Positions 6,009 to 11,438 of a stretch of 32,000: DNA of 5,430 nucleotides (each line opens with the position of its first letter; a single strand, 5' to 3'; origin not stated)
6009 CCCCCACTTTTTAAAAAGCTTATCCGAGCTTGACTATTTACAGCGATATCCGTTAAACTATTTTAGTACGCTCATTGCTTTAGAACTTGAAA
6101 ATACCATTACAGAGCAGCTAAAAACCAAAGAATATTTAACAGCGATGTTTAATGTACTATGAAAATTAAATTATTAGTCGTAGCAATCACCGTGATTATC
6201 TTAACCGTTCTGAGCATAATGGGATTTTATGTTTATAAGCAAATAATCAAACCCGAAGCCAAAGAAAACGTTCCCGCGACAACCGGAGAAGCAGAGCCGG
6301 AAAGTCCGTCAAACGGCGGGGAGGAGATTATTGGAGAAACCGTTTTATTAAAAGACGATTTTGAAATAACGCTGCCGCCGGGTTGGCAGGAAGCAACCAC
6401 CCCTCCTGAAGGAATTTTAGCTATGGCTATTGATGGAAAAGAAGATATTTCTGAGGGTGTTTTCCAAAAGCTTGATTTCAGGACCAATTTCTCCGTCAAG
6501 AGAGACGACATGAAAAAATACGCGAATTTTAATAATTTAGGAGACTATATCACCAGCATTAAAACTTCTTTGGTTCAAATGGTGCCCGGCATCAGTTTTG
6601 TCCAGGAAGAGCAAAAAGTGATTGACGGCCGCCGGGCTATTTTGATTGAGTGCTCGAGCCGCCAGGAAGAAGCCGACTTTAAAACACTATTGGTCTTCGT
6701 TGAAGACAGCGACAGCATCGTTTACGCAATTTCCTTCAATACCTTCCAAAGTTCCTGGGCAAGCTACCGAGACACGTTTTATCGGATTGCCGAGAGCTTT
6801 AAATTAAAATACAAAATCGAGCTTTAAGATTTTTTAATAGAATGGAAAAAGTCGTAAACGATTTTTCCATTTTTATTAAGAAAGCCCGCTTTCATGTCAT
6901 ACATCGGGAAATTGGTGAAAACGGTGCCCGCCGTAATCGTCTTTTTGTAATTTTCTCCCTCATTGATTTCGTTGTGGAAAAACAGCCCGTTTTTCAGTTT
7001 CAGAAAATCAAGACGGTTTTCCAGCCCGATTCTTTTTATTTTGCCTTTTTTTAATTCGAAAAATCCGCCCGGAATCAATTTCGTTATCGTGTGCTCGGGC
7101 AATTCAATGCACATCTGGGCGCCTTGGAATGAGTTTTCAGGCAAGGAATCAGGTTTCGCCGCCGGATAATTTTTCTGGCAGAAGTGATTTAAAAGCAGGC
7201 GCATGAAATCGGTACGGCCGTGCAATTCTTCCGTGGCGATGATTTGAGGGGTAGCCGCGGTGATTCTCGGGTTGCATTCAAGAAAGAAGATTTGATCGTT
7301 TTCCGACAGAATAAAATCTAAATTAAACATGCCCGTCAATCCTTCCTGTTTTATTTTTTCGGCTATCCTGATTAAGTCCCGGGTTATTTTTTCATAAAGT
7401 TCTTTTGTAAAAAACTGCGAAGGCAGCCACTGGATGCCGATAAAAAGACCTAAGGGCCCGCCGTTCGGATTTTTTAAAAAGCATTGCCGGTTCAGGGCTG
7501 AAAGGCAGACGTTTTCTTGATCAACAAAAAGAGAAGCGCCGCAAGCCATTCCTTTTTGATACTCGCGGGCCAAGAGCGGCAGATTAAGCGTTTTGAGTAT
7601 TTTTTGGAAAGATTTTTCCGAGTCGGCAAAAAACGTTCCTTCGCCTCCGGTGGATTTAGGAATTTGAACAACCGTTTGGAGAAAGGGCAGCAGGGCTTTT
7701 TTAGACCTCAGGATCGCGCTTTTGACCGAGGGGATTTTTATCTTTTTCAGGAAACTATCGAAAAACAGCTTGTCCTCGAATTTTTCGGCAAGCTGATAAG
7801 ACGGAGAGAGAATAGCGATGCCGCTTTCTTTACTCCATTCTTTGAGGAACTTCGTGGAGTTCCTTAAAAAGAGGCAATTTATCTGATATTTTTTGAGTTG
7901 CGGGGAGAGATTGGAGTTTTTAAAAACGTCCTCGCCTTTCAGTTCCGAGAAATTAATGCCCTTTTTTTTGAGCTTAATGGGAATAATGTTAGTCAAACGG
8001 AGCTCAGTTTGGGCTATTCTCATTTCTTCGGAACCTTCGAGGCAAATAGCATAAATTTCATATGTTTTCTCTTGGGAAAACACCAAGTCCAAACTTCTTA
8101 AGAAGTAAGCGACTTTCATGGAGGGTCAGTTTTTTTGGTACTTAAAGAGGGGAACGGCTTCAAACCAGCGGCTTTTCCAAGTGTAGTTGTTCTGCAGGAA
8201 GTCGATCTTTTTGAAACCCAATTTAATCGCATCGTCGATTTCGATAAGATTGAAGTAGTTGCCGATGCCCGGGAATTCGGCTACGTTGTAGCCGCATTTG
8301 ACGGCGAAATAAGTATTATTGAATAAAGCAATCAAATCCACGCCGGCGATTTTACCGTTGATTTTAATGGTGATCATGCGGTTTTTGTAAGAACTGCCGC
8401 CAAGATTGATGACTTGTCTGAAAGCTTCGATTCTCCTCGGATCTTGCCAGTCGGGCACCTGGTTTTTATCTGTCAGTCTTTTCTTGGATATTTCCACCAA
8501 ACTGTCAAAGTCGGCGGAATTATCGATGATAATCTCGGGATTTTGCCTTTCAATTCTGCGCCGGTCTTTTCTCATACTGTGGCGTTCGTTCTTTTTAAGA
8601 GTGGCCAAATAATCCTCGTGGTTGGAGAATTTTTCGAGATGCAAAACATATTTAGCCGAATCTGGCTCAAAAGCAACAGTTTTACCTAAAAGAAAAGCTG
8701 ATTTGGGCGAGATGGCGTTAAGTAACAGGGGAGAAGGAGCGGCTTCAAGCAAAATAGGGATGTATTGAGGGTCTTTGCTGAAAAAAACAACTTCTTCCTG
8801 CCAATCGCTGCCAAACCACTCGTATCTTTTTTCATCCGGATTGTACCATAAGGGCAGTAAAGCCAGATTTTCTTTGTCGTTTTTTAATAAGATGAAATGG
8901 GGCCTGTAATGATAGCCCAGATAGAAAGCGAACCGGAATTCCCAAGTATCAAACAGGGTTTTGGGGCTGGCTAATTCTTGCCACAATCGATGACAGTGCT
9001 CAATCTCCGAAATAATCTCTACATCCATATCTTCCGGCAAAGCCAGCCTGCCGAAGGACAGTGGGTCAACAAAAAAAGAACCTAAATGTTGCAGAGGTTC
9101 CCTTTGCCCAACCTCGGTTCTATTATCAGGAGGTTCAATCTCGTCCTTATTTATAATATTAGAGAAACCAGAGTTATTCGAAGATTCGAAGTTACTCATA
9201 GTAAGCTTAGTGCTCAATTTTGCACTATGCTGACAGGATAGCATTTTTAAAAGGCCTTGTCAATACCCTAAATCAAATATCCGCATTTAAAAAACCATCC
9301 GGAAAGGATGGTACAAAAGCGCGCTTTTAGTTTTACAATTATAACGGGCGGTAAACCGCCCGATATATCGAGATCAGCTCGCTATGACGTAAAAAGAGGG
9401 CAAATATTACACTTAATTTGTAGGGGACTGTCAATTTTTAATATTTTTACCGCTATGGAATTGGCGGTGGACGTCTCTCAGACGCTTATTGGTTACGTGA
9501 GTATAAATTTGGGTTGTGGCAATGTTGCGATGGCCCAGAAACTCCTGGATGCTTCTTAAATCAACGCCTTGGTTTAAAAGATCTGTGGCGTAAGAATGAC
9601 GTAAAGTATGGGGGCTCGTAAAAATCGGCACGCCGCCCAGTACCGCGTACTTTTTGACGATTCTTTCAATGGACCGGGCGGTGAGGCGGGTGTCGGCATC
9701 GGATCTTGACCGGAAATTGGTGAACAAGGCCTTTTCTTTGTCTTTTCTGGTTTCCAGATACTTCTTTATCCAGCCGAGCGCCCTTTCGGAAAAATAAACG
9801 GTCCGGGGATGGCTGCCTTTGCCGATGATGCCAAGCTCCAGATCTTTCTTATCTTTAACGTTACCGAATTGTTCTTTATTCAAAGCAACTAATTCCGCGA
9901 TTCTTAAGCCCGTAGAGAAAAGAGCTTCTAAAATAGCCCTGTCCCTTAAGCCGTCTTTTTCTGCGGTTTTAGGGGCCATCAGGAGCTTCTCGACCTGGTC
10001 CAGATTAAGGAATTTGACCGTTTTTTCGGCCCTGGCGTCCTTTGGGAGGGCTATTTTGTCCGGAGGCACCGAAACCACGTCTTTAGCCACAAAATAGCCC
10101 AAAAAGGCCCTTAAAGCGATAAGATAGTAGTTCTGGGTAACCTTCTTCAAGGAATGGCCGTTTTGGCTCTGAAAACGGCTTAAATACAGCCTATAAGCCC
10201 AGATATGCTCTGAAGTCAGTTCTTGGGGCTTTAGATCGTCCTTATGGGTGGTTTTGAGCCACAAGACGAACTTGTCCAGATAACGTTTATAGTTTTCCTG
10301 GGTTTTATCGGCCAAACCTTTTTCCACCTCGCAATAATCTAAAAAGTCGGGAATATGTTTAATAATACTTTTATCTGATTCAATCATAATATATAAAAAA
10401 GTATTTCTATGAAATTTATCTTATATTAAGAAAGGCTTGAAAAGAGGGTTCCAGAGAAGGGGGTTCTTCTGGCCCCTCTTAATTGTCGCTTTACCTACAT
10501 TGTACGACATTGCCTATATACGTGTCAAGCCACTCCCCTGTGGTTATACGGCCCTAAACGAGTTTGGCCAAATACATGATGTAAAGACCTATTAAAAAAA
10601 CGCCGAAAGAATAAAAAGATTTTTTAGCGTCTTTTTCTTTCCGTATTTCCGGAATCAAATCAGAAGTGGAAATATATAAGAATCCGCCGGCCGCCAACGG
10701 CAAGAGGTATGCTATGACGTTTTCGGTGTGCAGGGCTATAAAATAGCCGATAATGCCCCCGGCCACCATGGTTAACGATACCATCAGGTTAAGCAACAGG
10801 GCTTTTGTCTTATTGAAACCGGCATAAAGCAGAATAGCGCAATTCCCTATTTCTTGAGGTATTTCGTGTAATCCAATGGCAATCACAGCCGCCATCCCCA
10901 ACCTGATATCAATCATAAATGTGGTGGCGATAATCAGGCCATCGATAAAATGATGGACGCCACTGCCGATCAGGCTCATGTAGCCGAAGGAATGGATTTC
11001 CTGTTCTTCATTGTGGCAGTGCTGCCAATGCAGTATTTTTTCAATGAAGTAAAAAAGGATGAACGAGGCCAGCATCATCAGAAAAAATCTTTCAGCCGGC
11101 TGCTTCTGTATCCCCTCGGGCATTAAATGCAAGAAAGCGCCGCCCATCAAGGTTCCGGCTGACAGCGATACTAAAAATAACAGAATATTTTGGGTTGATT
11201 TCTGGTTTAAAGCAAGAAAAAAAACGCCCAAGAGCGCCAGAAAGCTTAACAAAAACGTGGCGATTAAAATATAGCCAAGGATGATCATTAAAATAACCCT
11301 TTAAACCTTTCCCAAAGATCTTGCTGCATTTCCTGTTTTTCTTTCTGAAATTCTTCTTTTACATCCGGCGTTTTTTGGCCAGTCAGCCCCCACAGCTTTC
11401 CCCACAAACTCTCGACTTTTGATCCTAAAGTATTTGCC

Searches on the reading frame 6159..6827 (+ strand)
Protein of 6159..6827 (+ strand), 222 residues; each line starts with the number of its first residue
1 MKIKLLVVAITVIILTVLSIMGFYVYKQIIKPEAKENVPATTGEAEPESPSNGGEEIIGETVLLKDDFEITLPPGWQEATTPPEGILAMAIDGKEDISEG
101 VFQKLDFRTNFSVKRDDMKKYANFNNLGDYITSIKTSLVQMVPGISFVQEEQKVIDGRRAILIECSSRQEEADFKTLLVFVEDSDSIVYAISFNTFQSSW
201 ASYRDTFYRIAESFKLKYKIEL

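Call 7: search_protein_families(library=pfam, proteins=[window:6159-6827:+])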
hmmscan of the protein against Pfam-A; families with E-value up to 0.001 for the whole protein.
window:6159-6827:+ (222 aa): 1 family
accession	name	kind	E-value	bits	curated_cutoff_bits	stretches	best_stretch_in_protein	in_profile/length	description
PF01789.22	PsbP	-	9e-06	26.2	23.5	1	65-215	10-154/155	PsbP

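Call 43: search_protein_families(library=pfam, proteins=[window:6159-6827:+], max_evalue=0.01)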
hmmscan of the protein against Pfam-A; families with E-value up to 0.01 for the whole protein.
window:6159-6827:+ (222 aa): 1 family
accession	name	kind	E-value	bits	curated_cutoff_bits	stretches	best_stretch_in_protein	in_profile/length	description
PF01789.22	PsbP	-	9e-06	26.2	23.5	1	65-215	10-154/155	PsbP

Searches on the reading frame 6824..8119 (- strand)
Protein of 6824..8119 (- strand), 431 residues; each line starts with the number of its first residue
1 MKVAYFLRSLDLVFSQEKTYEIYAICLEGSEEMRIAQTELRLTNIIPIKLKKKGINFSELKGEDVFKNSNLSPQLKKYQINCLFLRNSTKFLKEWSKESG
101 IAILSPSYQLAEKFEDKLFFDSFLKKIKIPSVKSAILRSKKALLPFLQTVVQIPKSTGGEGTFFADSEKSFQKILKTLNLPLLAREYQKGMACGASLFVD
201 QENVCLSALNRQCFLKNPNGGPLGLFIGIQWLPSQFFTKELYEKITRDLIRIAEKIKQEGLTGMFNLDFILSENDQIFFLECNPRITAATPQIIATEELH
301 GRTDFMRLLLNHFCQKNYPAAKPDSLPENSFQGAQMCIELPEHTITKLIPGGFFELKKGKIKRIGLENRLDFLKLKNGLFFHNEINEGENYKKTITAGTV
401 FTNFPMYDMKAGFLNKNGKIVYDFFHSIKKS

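Call 7: search_protein_families(library=pfam, proteins=[window:6824-8119:-])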
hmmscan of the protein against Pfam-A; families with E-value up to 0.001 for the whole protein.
window:6824-8119:- (431 aa): 3 families
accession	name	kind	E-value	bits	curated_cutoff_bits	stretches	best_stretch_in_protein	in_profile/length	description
PF02655.19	ATP-grasp_3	-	4.7e-11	43.5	23.2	1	115-288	2-159/160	ATP-grasp domain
PF02786.22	CPSase_L_D2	-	9e-08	32.3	19.8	1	119-289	4-183/211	Carbamoyl-phosphate synthase L chain, ATP binding domain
PF06973.17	DUF1297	-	0.00073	19.6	23.8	0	245-296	101-152/188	Domain of unknown function (DUF1297)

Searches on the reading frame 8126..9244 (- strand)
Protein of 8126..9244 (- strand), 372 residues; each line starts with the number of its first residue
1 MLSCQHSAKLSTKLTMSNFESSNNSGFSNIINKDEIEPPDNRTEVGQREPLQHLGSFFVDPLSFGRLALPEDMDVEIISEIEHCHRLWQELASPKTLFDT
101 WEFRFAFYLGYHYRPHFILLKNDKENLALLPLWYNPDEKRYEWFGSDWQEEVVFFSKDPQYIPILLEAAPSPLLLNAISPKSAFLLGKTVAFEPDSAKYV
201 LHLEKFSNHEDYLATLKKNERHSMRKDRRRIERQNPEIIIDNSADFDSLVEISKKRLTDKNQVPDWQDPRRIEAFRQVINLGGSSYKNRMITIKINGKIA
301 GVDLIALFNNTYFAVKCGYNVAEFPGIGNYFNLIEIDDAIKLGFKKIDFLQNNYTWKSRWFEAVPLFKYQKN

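Call 7: search_protein_families(library=pfam, proteins=[window:8126-9244:-])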
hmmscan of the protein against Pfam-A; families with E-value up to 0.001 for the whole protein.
window:8126-9244:- (372 aa): 2 families
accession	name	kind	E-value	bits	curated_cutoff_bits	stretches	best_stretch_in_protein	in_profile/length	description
PF13480.13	Acetyltransf_6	-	4.1e-10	40.4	22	1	219-358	2-143/143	Acetyltransferase (GNAT) domain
PF04339.18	FemAB_like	-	3.3e-05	23.6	27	1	196-240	159-203/369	Peptidogalycan biosysnthesis/recognition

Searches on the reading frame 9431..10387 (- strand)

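Call 8: search_protein_families(library=pfam, proteins=[window:9431-10387:-])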
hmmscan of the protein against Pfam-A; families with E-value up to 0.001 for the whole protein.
window:9431-10387:- (318 aa): 4 families
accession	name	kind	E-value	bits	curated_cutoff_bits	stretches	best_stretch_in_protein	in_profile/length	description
PF00589.27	Phage_integrase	-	2.4e-38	132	27.1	1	125-301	1-171/172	Phage integrase family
PF02899.23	Phage_int_SAM_1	-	3.6e-09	37.2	22.3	1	14-100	3-80/83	Phage integrase, N-terminal SAM-like domain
PF13495.12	Phage_int_SAM_4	-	2.2e-08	34.8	27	1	14-103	4-82/85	Phage integrase, N-terminal SAM-like domain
PF13102.12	Phage_int_SAM_5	-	3.6e-06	27.7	22.3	1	18-109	9-92/98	Phage integrase SAM-like domain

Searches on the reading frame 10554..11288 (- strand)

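Call 8: search_protein_families(library=pfam, proteins=[window:10554-11288:-])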
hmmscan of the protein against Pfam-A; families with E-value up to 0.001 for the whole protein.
window:10554-11288:- (244 aa): 1 family
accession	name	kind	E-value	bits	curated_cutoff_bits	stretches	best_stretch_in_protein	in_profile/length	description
PF02535.28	Zip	-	6.8e-43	147.5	35.1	2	96-240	172-321/323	ZIP Zinc transporter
